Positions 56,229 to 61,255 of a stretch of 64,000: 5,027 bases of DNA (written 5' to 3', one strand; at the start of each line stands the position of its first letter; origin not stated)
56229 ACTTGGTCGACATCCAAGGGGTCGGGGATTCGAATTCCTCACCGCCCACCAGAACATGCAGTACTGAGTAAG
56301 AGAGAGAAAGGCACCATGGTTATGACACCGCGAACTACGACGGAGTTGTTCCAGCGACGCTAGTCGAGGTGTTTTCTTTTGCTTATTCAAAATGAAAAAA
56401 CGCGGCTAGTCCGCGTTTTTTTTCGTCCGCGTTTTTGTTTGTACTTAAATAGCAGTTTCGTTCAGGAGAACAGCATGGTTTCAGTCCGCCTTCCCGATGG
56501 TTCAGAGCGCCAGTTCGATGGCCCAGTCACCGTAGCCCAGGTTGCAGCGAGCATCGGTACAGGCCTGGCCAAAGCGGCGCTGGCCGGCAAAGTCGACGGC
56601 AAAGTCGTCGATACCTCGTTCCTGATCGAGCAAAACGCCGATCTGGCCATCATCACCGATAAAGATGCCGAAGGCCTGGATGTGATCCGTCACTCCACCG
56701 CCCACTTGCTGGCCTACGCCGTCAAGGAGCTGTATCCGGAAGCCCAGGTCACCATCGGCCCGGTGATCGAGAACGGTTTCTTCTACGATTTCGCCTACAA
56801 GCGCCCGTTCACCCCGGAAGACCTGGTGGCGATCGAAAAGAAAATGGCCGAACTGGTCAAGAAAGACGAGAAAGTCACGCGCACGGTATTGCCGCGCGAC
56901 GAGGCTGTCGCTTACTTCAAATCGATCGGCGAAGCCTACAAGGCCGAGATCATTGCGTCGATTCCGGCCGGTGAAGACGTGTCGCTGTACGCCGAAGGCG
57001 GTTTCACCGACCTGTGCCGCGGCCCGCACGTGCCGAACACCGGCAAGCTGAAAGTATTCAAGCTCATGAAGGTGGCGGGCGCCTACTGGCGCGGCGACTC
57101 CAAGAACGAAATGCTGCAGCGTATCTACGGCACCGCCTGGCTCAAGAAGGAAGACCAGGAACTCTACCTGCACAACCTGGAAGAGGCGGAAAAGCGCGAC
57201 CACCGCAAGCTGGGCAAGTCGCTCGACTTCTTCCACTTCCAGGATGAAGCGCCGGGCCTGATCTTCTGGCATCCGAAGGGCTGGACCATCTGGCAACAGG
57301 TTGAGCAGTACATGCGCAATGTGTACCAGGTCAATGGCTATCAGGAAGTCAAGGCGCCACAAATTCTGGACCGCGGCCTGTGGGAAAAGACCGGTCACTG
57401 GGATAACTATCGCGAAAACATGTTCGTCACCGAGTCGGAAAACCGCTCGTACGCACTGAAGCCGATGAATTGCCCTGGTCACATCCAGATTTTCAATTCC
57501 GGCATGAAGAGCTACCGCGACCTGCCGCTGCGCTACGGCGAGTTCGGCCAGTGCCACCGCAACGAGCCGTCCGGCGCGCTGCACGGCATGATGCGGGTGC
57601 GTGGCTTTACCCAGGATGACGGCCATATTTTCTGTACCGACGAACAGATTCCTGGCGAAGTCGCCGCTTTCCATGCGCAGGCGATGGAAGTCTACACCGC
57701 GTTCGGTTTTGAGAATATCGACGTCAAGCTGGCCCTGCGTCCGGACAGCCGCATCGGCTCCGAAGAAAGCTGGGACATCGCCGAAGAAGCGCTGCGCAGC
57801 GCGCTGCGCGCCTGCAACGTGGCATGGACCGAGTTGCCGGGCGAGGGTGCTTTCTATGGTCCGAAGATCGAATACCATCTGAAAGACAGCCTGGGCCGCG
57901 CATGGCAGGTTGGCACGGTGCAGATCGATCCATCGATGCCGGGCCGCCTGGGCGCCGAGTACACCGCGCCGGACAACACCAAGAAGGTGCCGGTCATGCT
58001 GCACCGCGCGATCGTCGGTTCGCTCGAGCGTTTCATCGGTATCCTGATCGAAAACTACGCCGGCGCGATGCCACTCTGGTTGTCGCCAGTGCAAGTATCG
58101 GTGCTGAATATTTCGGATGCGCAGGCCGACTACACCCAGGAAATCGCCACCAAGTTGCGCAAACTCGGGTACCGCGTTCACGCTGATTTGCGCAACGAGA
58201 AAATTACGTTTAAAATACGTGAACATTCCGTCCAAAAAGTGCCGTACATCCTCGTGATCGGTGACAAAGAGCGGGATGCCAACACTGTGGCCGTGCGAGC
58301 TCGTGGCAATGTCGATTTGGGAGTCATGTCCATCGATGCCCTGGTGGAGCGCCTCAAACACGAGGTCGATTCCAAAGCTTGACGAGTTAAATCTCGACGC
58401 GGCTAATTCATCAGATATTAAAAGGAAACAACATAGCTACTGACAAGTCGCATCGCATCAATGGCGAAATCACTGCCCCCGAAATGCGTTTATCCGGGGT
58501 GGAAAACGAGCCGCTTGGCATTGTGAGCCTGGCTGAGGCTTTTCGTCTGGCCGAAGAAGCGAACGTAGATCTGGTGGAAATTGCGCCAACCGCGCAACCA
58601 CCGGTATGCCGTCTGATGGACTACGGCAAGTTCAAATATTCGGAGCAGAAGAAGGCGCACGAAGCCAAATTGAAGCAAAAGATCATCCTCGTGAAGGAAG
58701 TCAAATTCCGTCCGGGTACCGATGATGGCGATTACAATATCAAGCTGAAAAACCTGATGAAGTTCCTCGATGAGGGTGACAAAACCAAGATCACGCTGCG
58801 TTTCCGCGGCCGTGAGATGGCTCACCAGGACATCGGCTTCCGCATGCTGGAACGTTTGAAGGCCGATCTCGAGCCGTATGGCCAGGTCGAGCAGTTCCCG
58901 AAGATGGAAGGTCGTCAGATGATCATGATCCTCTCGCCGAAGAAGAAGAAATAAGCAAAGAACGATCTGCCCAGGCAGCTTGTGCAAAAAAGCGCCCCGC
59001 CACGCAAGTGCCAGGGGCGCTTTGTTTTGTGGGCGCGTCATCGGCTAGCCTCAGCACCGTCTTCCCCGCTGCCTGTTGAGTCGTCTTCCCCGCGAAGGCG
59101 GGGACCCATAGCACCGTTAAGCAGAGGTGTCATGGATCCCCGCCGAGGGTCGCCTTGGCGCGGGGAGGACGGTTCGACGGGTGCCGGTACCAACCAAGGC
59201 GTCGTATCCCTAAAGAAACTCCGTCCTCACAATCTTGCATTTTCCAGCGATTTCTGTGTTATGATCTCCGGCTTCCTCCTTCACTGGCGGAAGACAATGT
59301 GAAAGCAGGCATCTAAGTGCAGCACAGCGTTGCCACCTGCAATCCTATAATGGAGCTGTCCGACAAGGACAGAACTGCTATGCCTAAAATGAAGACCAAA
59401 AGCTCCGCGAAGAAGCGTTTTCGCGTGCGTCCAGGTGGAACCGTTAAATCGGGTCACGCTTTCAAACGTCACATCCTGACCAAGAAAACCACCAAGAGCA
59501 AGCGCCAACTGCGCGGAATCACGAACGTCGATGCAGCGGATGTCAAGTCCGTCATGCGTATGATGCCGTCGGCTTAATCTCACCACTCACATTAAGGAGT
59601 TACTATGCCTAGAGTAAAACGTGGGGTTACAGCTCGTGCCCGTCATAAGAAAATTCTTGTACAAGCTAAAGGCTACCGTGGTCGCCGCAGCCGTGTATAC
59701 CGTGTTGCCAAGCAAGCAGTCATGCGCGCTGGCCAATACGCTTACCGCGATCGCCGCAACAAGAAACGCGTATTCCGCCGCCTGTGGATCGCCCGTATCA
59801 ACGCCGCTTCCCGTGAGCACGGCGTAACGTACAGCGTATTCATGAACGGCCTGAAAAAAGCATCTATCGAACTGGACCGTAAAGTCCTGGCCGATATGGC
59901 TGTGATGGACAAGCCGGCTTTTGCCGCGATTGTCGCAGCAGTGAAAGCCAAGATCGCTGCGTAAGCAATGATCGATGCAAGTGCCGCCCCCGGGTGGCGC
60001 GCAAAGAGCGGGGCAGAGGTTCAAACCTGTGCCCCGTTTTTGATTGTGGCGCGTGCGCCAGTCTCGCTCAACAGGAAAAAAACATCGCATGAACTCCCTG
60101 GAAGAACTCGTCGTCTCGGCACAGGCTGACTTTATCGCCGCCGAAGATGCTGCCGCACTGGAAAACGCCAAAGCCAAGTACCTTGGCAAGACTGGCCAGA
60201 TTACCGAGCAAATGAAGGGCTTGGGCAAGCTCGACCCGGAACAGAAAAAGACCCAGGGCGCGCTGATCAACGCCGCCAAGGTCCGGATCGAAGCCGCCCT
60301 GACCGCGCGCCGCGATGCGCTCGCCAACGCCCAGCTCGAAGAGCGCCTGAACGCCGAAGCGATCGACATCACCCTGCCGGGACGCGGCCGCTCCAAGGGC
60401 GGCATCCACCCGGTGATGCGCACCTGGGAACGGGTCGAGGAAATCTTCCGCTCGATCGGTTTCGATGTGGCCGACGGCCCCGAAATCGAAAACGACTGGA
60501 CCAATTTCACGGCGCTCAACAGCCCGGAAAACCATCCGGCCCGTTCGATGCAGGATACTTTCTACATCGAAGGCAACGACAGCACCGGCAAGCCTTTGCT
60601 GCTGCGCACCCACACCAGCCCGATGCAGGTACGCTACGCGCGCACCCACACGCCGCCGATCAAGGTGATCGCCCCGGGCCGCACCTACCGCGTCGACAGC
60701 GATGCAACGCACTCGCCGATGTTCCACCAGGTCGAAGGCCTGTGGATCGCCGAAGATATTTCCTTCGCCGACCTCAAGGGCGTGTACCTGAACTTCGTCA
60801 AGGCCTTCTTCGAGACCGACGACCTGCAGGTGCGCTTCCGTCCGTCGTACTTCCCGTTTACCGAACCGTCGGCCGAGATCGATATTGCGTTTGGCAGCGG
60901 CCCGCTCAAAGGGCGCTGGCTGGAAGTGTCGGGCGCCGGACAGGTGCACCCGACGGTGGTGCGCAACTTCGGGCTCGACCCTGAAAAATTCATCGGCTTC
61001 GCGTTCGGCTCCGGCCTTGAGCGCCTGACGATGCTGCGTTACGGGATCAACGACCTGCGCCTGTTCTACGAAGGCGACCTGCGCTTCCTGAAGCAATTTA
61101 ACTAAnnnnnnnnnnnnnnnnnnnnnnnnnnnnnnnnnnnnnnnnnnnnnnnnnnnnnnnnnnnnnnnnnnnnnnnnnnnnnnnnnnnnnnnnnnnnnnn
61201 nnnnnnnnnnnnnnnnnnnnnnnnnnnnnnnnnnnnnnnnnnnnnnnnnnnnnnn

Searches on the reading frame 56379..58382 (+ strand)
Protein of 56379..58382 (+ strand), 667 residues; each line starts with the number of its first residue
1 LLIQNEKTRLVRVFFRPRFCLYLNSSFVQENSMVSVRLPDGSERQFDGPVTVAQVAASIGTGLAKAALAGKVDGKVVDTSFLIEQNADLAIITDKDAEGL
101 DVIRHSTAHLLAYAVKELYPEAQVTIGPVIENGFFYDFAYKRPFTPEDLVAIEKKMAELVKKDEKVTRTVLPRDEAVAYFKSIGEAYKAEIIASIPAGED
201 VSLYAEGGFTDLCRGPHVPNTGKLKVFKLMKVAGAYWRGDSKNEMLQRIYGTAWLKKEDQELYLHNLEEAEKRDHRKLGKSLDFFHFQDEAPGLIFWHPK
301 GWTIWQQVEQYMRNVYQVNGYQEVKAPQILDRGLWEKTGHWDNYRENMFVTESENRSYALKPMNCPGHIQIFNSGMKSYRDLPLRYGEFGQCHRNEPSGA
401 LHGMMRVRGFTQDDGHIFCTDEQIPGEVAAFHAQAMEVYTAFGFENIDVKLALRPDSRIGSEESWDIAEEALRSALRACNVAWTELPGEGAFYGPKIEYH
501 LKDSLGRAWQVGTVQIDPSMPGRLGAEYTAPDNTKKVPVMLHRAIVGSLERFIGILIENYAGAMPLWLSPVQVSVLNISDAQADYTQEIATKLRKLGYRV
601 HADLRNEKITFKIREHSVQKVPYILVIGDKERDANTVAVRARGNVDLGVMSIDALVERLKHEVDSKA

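Call 81: search_protein_families(library=pfam, proteins=[window:56379-58382:+], max_evalue=0.001)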
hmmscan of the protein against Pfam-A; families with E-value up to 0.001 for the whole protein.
window:56379-58382:+ (667 aa): 4 families
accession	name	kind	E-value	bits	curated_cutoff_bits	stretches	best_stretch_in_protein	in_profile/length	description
PF00587.30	tRNA-synt_2b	-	2.2e-47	161.9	29.3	1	349-560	1-179/179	tRNA synthetase class II core domain (G, H, P, S and T)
PF03129.25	HGTP_anticodon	-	2.9e-20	72.6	21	1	572-660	1-92/94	Anticodon binding domain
PF07973.19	tRNA_SAD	-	1.2e-16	60.9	24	1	201-250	1-44/44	Threonyl and Alanyl tRNA synthetase second additional domain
PF02824.27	TGS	-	3.2e-09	37.1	22.2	1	36-93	3-60/60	TGS domain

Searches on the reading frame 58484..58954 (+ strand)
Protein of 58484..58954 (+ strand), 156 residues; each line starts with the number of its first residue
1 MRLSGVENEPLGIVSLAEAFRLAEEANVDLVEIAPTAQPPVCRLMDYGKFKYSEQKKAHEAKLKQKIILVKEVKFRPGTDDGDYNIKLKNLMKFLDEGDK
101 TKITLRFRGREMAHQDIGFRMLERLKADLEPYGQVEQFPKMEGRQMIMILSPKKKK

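Call 81: search_protein_families(library=pfam, proteins=[window:58484-58954:+], max_evalue=0.001)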
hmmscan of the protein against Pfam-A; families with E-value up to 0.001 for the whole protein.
window:58484-58954:+ (156 aa): 2 families
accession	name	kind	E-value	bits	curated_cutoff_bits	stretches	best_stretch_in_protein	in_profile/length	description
PF00707.27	IF3_C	-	7.9e-36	122.3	34.8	1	70-153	3-86/86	Translation initiation factor IF-3, C-terminal domain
PF05198.21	IF3_N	-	4.9e-25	87.9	26.9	1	2-61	11-70/70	Translation initiation factor IF-3, N-terminal domain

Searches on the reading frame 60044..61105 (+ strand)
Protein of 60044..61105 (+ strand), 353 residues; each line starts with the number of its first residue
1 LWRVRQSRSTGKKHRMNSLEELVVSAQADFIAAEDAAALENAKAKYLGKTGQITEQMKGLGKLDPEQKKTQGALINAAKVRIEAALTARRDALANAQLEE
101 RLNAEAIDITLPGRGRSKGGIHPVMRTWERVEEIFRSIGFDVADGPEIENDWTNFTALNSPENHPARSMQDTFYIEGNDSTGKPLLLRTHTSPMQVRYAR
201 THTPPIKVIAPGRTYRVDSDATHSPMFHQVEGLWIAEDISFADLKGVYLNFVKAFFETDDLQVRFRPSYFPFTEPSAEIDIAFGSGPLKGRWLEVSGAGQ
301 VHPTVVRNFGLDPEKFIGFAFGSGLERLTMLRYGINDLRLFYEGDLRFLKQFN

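Call 81: search_protein_families(library=pfam, proteins=[window:60044-61105:+], max_evalue=0.001)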
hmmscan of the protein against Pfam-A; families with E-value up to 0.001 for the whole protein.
window:60044-61105:+ (353 aa): 2 families
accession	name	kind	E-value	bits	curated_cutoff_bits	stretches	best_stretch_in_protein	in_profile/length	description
PF01409.25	tRNA-synt_2d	-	8.6e-94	314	19.8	1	107-352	2-246/246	tRNA synthetases class II core domain (F)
PF02912.23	Phe_tRNA-synt_N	-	6.5e-22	77.7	22.3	1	35-102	2-69/69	Aminoacyl tRNA synthetase class II, N-terminal domain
